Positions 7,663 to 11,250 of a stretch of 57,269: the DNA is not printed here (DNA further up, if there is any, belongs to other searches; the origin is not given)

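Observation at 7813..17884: ECF sigma / zinc-finger anti-sigma fused to a YfbK-like VWA domain / 2130-aa membrane protein: candidate envelope-sensing module of unknown function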

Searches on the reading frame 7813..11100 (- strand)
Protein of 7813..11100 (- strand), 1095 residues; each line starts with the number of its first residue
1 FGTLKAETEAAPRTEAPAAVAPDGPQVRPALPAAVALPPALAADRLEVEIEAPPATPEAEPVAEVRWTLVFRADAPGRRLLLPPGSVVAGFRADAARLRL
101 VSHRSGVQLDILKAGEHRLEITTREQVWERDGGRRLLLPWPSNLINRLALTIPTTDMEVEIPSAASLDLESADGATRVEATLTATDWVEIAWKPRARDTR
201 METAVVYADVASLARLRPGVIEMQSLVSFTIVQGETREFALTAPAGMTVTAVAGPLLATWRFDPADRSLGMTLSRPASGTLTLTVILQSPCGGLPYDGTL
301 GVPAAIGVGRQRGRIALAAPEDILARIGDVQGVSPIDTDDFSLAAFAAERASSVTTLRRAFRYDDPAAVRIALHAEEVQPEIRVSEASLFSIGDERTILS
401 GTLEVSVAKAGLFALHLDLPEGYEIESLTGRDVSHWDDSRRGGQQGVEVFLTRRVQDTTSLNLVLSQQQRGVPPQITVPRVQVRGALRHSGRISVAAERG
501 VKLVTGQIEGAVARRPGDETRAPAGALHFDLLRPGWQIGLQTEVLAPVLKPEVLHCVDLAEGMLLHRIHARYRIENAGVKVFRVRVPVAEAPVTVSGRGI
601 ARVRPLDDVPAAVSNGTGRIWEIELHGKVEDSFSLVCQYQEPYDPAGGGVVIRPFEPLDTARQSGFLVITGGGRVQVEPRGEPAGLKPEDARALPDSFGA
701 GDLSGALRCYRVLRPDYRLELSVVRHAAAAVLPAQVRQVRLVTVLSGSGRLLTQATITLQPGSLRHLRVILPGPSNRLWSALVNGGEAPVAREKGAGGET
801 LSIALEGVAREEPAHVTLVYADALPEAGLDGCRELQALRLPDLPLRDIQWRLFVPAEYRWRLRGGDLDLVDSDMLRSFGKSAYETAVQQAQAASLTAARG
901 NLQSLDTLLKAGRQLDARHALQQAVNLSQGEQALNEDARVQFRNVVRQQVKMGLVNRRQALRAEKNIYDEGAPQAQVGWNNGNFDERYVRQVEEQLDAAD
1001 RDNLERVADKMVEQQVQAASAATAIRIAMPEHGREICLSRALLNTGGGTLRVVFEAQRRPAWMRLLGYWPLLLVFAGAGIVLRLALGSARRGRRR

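Call 21: search_solved_structures(query=A1, max_evalue=1)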
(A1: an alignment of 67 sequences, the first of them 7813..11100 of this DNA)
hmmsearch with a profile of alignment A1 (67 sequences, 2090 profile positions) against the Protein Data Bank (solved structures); distinct sequences matched with E-value up to 1: 2.
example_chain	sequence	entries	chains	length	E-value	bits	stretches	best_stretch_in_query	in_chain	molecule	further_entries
8upa_A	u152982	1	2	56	0.48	10.5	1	1896-1924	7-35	De novo designed IL-6 mimetic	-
6m5y_A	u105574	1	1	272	0.8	9.8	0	57-148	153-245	Galectin-1,Galectin-1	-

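Call 31: find_related_loci(query=A1, collection=genome_contigs, flank=10000)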
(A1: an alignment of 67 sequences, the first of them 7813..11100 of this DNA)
Query A1 (1095 aa) in genome_contigs; peptide patterns used: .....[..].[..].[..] (x = any residue, [..] = any of these).
599 stretches matched a pattern (row limit reached: there are more); 594 encode a relative of the query (tblastn E <= 1e-3); the best 80 are kept; 80 distinct loci.
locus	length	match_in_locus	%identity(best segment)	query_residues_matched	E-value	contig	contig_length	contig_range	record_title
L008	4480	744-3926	70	44-1091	0e+0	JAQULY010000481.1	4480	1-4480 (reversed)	MAG: Kiritimatiellae bacterium isolate STD1_141 NODE_80378_length_4480_cov_2.308063_Sandtown_D1, whole genome shotgun se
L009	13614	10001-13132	55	39-1095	0e+0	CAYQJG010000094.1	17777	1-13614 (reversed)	MAG TPA_asm: uncultured Lentisphaerales bacterium isolate SRP272421_co3_191 genome assembly, contig: NODE_7908_length_17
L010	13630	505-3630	54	39-1095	0e+0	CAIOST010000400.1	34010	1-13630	uncultured bacterium isolate Loclat_bin-14761 genome assembly, contig: bin-14761:400/406, whole genome shotgun sequence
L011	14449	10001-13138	54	44-1091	0e+0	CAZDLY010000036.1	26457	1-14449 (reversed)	MAG TPA_asm: uncultured Akkermansia sp. isolate SRP272421_co3_415 genome assembly, contig: NODE_3610_length_26457_cov_16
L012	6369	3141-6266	53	39-1095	0e+0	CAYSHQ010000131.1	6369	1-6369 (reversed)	MAG TPA_asm: uncultured Lentisphaerales bacterium isolate SRP272421_co4_402 genome assembly, contig: NODE_42914_length_6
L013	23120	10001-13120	52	39-1075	0e+0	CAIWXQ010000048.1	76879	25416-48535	uncultured bacterium isolate Umea3_bin-3605 genome assembly, contig: bin-3605:48/48, whole genome shotgun sequence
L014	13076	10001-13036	51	62-1072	0e+0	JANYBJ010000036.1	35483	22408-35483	MAG: bacterium isolate GL140_5_metabat_74_sub GL140_5_k141_3087868, whole genome shotgun sequence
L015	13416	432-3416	52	93-1092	0e+0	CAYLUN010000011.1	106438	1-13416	MAG TPA_asm: uncultured Lentisphaeraceae bacterium isolate SRP272421_co4_436 genome assembly, contig: NODE_186_length_10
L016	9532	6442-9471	51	93-1093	0e+0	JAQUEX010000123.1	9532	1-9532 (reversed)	MAG: Kiritimatiellae bacterium isolate STCSWMC_188 NODE_22237_length_9532_cov_14.211909_ST_CSWMC, whole genome shotgun s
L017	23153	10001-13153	48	50-1091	0e+0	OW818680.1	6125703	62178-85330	metagenome genome assembly, chromosome: 1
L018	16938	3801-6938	49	44-1091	0e+0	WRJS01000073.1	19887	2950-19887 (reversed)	MAG: Kiritimatiellaeota bacterium isolate Nt197P3bin96 Ga0082212_10004263, whole genome shotgun sequence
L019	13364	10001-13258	46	26-1093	0e+0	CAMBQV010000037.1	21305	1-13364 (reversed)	MAG: Akkermansia muciniphila isolate MiH-14oct19-68 genome assembly, contig: MiH-14oct19-C4888, whole genome shotgun seq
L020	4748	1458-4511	49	64-1094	0e+0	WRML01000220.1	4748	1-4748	MAG: Kiritimatiellaeota bacterium isolate Th196P3bin76 Ga0099364_10051937, whole genome shotgun sequence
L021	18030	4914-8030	48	62-1091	0e+0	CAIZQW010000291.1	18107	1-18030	uncultured bacterium isolate Loc090721-8-6m_bin-0330 genome assembly, contig: bin-0330:291/466, whole genome shotgun seq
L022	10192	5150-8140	51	93-1091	0e+0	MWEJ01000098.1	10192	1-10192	MAG: Verrucomicrobia bacterium ADurb.Bin070 BWX70_contig000098, whole genome shotgun sequence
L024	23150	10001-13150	47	54-1094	0e+0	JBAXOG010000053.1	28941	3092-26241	MAG: bacterium isolate ELA499 MAG499_53, whole genome shotgun sequence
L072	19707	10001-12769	30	113-1036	1e-123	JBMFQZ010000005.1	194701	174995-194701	MAG: Verrucomicrobiia bacterium isolate KM4344-28 NODE_5_length_194701_cov_7.230629, whole genome shotgun sequence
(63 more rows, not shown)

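Call 37: search_protein_families(library=pfam, proteins=[L024:756-6689:+, L017:4207-6327:+, L017:2886-4043:+, L017:1971-2573:+, L017:3-1145:+], max_evalue=0.01)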
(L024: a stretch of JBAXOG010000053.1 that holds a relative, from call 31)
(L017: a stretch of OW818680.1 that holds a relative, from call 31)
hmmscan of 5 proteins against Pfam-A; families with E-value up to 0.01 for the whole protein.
L024:756-6689:+ (1977 aa): 6 families
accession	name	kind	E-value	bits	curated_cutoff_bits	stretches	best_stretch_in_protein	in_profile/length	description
PF17973.7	bMG10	-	6.4e-29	101.2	26.2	1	1845-1964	4-131/131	Bacterial Alpha-2-macroglobulin MG10 domain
PF00207.28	A2M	-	1.7e-20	73.1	21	1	1237-1327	1-92/92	Alpha-2-macroglobulin family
PF01835.25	MG2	-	6.3e-16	59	32.8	1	581-667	2-90/96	MG2 domain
PF13620.12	CarboxypepD_reg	-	1.8e-05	25.4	32.3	1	499-552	6-54/82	Carboxypeptidase regulatory-like domain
PF02369.22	Big_1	-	0.00082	19.9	34.9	0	868-926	26-88/93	Bacterial Ig-like domain (group 1)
PF10633.15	NPCBM_assoc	-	0.0013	19.3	24.4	0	1304-1373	4-75/78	NPCBM-associated, NEW3 domain of alpha-galactosidase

L017:4207-6327:+ (706 aa): 5 families
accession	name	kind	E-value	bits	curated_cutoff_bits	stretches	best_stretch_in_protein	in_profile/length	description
PF13320.12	GH123_cat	-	1.5e-99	333.8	23.1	1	342-654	1-323/324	Glycoside hydrolase 123, catalytic domain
PF22680.2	Glyco_hydro_123_N_2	-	2.9e-23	82.7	27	1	184-310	2-141/142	Glycoside hydrolase 123 N-terminal domain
PF00754.31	F5_F8_type_C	-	3.7e-11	43.7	28.2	1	46-167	2-126/127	F5/8 type C domain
PF22633.2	F5_F8_type_C_2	-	1.5e-07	32.4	27.8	1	60-150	2-90/91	NedA-like, galactose-binding domain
PF19543.5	GH123_N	-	0.0079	14.5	22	0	204-329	192-310/969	Glycoside hydrolase 123, N-terminal domain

L017:2886-4043:+ (385 aa): 2 families
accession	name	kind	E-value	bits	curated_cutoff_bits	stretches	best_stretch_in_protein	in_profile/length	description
PF04055.27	Radical_SAM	-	3.5e-16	60.2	29.5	1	40-200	2-152/166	Radical SAM superfamily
PF13353.11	Fer4_12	-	0.00035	21.3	22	1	44-116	14-83/137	4Fe-4S single cluster domain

L017:1971-2573:+ (200 aa): 0 families

L017:3-1145:+ (380 aa): 1 family
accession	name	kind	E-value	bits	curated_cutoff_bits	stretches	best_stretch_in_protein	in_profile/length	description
PF17973.7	bMG10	-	4.6e-29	101.7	26.2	1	248-367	4-131/131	Bacterial Alpha-2-macroglobulin MG10 domain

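Call 44: predict_structure(alignment_id=A1)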
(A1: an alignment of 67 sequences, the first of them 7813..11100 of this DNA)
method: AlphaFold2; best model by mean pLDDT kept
length: 1095 residues; sequences in the alignment: 67
mean_pLDDT: 88.6   pTM: 0.49
mean pLDDT of the five models: 88.6, 87.7, 86.6, 85.1, 83.8
residues with pLDDT >= 90: 779; 70-90: 224; 50-70: 48; < 50: 44
segments of 3 or more residues with pLDDT < 50: 1-34, 728-731, 1093-1095
pLDDT, mean of each block of 10 residues (from residue 1): 36 40 40 60 94 89 95 90 90 82 88 91 94 91 92 92 94 92 92 79 90 95 97 94 96 96 96 94 96 93 96 96 93 96 81 76 97 94 97 95 95 94 96 94 89 94 96 95 95 94 95 82 85 95 95 95 93 94 94 93 85 72 94 96 88 94 94 84 94 92 92 94 66 81 95 96 91 91 91 86 87 93 89 94 93 93 92 86 91 92 94 92 91 94 95 91 73 68 90 91 95 85 81 94 83 91 76 81 65 43
secondary structure, 60 per line:
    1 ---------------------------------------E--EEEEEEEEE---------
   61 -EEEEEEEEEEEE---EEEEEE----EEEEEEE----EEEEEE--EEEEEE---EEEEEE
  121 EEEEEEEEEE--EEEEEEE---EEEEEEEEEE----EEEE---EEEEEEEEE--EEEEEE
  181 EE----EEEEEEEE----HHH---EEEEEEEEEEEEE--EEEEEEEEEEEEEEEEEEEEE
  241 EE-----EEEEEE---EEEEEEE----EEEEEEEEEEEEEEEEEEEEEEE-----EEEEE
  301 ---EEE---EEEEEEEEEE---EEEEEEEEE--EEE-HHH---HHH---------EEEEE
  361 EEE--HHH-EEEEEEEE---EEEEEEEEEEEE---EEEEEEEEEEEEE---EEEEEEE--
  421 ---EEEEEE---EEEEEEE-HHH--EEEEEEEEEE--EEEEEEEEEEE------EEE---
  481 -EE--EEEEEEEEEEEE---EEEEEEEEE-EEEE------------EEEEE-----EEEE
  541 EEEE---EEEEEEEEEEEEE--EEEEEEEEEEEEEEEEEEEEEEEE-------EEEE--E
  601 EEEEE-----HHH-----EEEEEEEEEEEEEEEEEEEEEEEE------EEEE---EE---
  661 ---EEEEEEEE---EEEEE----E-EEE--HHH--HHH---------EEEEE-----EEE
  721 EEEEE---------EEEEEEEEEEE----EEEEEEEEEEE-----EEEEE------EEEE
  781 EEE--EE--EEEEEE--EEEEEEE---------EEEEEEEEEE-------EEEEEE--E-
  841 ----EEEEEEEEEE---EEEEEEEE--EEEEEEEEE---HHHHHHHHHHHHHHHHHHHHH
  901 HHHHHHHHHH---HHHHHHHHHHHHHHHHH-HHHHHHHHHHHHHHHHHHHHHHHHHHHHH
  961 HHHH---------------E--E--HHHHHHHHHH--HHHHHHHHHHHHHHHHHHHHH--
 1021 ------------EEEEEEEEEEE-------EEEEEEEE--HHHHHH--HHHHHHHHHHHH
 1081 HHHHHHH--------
elements in order (helices of 4 or more, strands of 3 or more residues): E43-51 E62-73 E77-82 E87-93 E98-103 E106-111 E115-130 E133-139 E143-152 E157-160 E164-172 E175-182 E187-194 E205-217 E220-242 E248-253 E257-263 E268-290 E296-300 E304-306 E310-319 E323-331 E334-336 E356-363 E370-377 E381-392 E396-408 E412-418 E424-429 E433-439 E446-455 E458-468 E475-477 E486-497 E501-509 E511-514 E527-531 E537-544 E548-560 E563-586 E594-597 E600-605 E619-642 E649-652 E664-671 E675-679 E686-688 E708-712 E718-725 E735-745 E750-760 E766-770 E777-783 E790-795 E798-804 E814-823 E831-836 E845-854 E858-865 E868-876 H880-910 H914-930 H932-964 H986-995 H998-1018 E1033-1043 E1051-1058 H1061-1066 H1069-1087

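Call 47: fold_search(model_id=the predicted structure, library=pdb)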
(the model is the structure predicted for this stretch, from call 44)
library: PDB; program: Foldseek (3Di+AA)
matches with E <= 10: 993; with E <= 0.001: 84
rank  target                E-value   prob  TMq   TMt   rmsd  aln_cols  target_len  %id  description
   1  6s7t_E                9.2e-09  1.00  0.13  0.30  25.4       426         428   11  Cryo-EM structure of human oligosaccharyltransferase complex OST-B (released 2019-12-18)
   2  8b6l_O                9.6e-09  1.00  0.12  0.21  41.3       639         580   11  Subtomogram average of the human Sec61-TRAP-OSTA-translocon (released 2022-12-07)
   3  4neh_A                1.8e-08  1.00  0.11  0.11  34.0       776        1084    9  An internal ligand-bound, metastable state of a leukocyte integrin, aXb2 (released 2014-01-15)
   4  6s7o_E                2.7e-08  1.00  0.12  0.22  25.2       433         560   12  Cryo-EM structure of human oligosaccharyltransferase complex OST-A (released 2019-12-18)
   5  8t2v_A                8.2e-08  1.00  0.13  0.15  39.6       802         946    9  Cryo-EM Structures of Full-length Integrin alphaIIbbeta3 in Native Lipids (released 2023-07-26)
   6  6ezn_A                1.0e-07  1.00  0.13  0.30  24.6       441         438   10  Cryo-EM structure of the yeast oligosaccharyltransferase (OST) complex (released 2018-01-17)
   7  4nen_A                1.3e-07  1.00  0.11  0.11  36.2       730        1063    9  An internal ligand-bound, metastable state of a leukocyte integrin, aXb2 (released 2014-01-15)
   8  3fcs_A                3.0e-07  1.00  0.14  0.15  38.9       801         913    8  Structure of complete ectodomain of integrin aIIBb3 (released 2009-01-20)
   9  8pn9_E                3.5e-07  1.00  0.13  0.23  25.3       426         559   12  Structure of human oligosaccharyltransferase OST-A complex bound to NGI-1 (released 2024-05-08)
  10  5es4_G                3.5e-07  1.00  0.11  0.13  38.2       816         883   10  RE-REFINEMENT OF INTEGRIN ALPHAXBETA2 ECTODOMAIN IN THE CLOSED/BENT CONFORMATION (released 2016-03-02)
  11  6c26_1                3.7e-07  1.00  0.12  0.28  24.7       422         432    9  The Cryo-EM structure of a eukaryotic oligosaccharyl transferase complex (released 2018-01-31)
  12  7oci_A                4.5e-07  1.00  0.12  0.27  25.0       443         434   12  Cryo-EM structure of yeast Ost6p containing oligosaccharyltransferase complex (released 2022-02-16)
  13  8agb_E                9.8e-07  1.00  0.12  0.28  24.8       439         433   10  Structure of yeast oligosaccharylransferase complex with lipid-linked oligosaccharide bound (released 2022-12-07)
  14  4mmx_A                1.1e-06  1.00  0.14  0.16  34.2       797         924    8  Integrin AlphaVBeta3 ectodomain bound to the tenth domain of Fibronectin (released 2014-03-26)
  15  7usl_A                1.1e-06  0.98  0.10  0.12  33.2       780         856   10  Integrin alphaM/beta2 ectodomain in complex with adenylate cyclase toxin RTX751 and M1F5 Fab (released 2022-08-17)
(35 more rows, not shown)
